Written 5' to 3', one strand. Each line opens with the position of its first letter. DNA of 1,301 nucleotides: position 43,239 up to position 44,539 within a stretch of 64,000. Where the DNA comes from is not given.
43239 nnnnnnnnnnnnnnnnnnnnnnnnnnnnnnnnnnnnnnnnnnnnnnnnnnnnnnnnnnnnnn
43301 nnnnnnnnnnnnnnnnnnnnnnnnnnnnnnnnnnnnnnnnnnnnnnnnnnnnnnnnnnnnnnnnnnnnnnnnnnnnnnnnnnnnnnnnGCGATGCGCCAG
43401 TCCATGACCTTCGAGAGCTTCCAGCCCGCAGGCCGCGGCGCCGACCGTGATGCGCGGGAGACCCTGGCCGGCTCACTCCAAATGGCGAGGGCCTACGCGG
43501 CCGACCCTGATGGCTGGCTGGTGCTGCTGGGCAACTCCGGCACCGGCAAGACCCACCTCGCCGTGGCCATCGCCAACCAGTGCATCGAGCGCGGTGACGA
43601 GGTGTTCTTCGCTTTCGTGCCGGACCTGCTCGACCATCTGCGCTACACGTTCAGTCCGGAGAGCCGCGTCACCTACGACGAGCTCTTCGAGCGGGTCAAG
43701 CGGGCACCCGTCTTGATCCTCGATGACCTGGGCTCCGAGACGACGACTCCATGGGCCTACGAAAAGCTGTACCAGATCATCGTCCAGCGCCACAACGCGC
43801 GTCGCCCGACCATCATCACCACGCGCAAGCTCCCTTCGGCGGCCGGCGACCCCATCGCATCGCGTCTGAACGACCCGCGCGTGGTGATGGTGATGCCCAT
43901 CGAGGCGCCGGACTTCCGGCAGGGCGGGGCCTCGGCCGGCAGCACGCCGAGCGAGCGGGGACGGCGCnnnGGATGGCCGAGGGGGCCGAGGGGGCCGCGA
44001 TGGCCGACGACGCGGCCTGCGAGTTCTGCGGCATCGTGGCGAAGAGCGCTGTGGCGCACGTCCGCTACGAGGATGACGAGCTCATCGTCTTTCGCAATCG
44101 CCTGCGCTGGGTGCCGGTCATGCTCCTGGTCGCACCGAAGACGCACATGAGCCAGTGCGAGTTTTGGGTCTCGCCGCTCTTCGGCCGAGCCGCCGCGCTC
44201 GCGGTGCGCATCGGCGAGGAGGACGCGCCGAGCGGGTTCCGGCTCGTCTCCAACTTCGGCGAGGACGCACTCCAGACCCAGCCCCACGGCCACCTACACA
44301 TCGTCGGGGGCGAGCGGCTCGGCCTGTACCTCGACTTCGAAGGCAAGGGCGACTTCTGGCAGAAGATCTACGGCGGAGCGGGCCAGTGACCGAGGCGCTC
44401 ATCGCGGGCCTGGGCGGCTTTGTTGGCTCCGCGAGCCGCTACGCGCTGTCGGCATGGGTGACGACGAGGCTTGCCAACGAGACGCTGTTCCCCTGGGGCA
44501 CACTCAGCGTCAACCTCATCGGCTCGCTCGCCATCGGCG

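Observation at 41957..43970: dnaB is followed by a DnaD-domain gene and a loader gene with two complete DnaC/IstB-type AAA+ modules in one polypeptide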

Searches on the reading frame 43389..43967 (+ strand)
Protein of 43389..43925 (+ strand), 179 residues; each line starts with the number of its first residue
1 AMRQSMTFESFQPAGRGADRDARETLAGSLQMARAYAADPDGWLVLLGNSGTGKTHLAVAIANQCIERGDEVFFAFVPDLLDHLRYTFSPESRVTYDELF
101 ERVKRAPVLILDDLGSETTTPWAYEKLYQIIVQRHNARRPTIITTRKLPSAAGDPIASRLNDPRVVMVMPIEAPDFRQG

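Call 34: search_solved_structures(query=A3, max_evalue=0.00001, show_alignments=5)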
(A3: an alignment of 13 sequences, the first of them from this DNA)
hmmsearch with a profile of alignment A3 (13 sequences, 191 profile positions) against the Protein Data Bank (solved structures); distinct sequences matched with E-value up to 0.00001: 54.
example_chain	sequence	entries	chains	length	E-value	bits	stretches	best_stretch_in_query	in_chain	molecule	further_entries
6qel_G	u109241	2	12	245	4.5e-21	78.7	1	25-163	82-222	DNA replication protein dnaC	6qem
3ec2_A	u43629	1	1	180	5.5e-20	75.1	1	18-169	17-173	DNA replication protein DnaC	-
3ecc_A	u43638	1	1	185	5.9e-20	75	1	18-169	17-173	DNA replication protein DnaC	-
2w58_A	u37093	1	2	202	7.8e-20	74.6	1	27-153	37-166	PRIMOSOME COMPONENT (HELICASE LOADER)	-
4m4w_J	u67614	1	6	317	3.6e-18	69.2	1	24-151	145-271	Primosomal protein DnaI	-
2qgz_A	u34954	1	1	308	1.4e-16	64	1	17-152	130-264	Putative primosome component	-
8q3w_A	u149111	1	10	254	1e-15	61.2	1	34-187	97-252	Insertion sequence IS5376 putative ATP-binding protein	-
5bq5_A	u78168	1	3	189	1.4e-15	60.7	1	34-183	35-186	Insertion sequence IS5376 putative ATP-binding protein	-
8q4d_E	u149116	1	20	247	6.9e-15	58.5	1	34-161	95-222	Insertion sequence IS5376 putative ATP-binding protein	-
5he8_A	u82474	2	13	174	1.9e-12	50.5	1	42-154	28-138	Helicase loader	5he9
9nbl_A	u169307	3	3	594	2.4e-09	40.4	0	36-75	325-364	Arsenite transporter ATPase-like protein,arsA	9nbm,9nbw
9nbo_A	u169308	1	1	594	2.6e-09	40.3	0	36-75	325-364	Arsenite transporter ATPase-like protein,arsA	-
1f48_A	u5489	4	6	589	1e-08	38.4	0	30-74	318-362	ARSENITE-TRANSLOCATING ATPASE | ARSENICAL PUMP-DRIVING ATPASE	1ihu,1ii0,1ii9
7wub_C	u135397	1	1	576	8.8e-08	35.3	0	33-111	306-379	Transitional endoplasmic reticulum ATPase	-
7wub_D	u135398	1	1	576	8.9e-08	35.3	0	33-111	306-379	Transitional endoplasmic reticulum ATPase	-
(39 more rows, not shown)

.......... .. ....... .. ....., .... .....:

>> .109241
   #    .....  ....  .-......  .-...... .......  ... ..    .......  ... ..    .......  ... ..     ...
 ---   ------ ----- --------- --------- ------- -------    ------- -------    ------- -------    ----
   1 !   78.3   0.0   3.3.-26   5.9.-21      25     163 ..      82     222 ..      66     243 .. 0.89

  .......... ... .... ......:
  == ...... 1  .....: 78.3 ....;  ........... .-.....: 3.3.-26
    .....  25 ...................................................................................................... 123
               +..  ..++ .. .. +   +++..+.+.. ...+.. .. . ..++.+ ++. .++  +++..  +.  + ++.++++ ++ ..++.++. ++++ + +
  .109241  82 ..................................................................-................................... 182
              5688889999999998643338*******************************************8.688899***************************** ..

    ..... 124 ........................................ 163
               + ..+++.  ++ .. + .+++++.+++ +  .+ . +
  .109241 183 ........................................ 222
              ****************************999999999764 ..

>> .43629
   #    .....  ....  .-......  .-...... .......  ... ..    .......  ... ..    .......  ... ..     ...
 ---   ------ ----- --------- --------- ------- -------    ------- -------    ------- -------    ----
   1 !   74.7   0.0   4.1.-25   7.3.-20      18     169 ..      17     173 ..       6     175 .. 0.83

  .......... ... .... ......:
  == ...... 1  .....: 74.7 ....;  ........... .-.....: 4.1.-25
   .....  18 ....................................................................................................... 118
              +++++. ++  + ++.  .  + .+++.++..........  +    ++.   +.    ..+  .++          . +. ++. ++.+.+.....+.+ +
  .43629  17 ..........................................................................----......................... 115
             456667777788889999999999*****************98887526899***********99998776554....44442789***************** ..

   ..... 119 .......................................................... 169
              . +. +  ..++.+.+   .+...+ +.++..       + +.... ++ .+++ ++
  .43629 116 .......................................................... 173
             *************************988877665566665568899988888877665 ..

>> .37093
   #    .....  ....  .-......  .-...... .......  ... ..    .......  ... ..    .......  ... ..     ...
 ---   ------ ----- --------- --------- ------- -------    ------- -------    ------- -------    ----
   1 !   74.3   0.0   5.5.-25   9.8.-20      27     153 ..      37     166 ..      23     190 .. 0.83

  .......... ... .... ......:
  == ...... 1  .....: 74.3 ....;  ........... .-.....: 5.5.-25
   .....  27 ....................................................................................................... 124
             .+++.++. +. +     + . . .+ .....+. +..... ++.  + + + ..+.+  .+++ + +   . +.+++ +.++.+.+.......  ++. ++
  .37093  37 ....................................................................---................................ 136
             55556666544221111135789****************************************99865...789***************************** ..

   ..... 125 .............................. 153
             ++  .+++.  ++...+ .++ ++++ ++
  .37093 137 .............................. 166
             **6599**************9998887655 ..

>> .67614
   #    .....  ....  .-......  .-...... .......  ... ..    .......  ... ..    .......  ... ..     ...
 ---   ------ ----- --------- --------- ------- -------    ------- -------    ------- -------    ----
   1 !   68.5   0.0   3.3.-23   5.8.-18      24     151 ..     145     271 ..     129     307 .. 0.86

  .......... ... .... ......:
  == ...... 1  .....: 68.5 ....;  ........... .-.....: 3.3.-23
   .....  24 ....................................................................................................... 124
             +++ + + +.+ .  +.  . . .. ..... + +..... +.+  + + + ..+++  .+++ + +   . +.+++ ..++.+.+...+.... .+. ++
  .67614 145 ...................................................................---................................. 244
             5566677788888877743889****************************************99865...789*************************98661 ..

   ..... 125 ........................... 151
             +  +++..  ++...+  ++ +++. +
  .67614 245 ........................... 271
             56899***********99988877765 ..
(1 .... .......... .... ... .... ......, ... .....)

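Call 79: search_protein_representatives(protein=window:43389-43925:+)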
Query: 179 residues. Proteins with E-value up to 0.001 (for the whole library): 22704; up to 1e-10: 4932; up to 1e-30: 443. The best 150 are listed.
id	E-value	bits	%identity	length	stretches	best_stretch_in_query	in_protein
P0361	3.5e-156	531.7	45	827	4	7-178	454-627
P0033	3.6e-132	453.5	62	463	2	2-178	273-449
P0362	3.1e-129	444.0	48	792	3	3-161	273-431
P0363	5.3e-116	400.9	57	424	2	5-178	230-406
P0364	2.4e-107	372.7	53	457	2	2-178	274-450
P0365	7.1e-107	371.2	54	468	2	5-178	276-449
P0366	6.1e-103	358.4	48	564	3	5-168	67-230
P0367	2.5e-101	353.1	54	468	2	2-178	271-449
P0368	1.3e-97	341.0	55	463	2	5-177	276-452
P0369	2.2e-97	340.3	50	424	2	2-178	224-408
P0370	4.0e-96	336.2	50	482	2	3-177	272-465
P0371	5.6e-92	322.7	54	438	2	2-153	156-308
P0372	3.1e-90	317.0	47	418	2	4-177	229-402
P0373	8.8e-90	315.6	46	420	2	5-179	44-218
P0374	2.9e-89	313.9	48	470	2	5-178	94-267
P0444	1.8e-58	213.6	58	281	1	2-178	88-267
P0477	2.2e-49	184.0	54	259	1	1-178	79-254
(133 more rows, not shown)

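Call 81: find_encoding_contigs(protein=P0444, flank=5000, max_places=2)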
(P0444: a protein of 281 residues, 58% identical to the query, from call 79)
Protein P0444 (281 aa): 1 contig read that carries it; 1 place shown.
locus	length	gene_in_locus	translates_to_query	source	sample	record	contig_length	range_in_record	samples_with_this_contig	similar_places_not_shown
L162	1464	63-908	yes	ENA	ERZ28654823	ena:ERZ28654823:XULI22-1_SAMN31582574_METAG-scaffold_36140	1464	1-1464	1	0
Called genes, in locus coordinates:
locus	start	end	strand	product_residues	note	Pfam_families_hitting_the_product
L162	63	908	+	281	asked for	PF01695:IstB_IS21, PF00308:Bac_DnaA (weak)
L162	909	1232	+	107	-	PF11969:DcpS_C, PF01230:HIT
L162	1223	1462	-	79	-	?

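Call 82: find_encoding_contigs(protein=P0361, flank=5000, max_places=2)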
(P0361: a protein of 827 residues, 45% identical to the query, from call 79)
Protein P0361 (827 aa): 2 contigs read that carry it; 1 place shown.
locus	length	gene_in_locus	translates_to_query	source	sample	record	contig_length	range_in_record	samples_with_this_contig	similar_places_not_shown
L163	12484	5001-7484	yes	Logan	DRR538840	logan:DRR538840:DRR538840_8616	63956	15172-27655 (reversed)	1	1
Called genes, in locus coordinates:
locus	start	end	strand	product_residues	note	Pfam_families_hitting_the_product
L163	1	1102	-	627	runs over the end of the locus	PF12229:PG_binding_4, PF04294:VanW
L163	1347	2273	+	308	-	PF01551:Peptidase_M23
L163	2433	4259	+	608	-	PF00772:DnaB, PF03796:DnaB_C, PF13481:AAA_25, PF14890:Intein_splicing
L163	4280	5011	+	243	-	PF07261:DnaB_2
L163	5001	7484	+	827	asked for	PF01695:IstB_IS21, PF00308:Bac_DnaA, PF00004:AAA (weak), PF00308:Bac_DnaA, PF01695:IstB_IS21, PF00308:Bac_DnaA, PF01695:IstB_IS21, PF00308:Bac_DnaA (weak), +25 more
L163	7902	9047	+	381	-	PF13240:Zn_Ribbon_1 (weak), PF13248:Zn_ribbon_3 (faint), PF00498:FHA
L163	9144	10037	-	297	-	PF13489:Methyltransf_23, PF01209:Ubie_methyltran (weak), PF13847:Methyltransf_31, PF08241:Methyltransf_11, PF08242:Methyltransf_12, PF13649:Methyltransf_25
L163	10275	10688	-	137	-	PF00571:CBS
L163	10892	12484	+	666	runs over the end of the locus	PF00456:Transketolase_N, PF02779:Transket_pyr, PF22613:Transketolase_C_1, PF02780:Transketolase_C (weak)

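Call 83: find_encoding_contigs(protein=P0477, flank=5000, max_places=2)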
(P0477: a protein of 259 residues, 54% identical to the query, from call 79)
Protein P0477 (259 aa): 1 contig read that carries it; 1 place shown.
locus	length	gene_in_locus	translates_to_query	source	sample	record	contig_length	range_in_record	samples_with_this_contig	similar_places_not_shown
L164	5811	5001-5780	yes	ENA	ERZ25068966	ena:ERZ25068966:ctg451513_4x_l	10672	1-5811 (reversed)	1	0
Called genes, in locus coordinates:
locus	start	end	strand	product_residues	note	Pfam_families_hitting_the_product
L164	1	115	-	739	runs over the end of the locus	PF00384:Molybdopterin, PF01568:Molydop_binding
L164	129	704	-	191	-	PF02085:Cytochrom_CIII (faint), PF14537:Cytochrom_c3_2 (faint), PF14522:Cytochrome_C7 (weak)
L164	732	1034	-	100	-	-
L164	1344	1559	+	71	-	-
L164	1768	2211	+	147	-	PF13404:HTH_AsnC-type, PF13412:HTH_24, PF01037:AsnC_trans_reg, PF22482:AsnC_trans_reg_3 (weak)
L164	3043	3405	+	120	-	PF12728:HTH_17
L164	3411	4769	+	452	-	PF00772:DnaB, PF03796:DnaB_C, PF13481:AAA_25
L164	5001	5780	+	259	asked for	PF01695:IstB_IS21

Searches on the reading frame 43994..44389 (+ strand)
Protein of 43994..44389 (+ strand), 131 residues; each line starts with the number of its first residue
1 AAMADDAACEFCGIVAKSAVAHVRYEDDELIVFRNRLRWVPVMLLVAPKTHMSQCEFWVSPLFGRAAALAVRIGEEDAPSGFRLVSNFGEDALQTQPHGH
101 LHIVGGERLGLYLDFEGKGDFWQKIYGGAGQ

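Call 3: search_protein_families(library=pfam, proteins=[window:43994-44389:+], max_evalue=0.01)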
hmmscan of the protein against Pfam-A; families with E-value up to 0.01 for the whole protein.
window:43994-44389:+ (131 aa): 2 families
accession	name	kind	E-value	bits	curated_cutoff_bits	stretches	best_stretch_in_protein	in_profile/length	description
PF01230.28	HIT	-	2.7e-08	34.8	21.5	1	21-107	6-96/98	HIT domain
PF11969.13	DcpS_C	-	0.0016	19.3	24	1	9-105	2-101/114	Scavenger mRNA decapping enzyme C-term binding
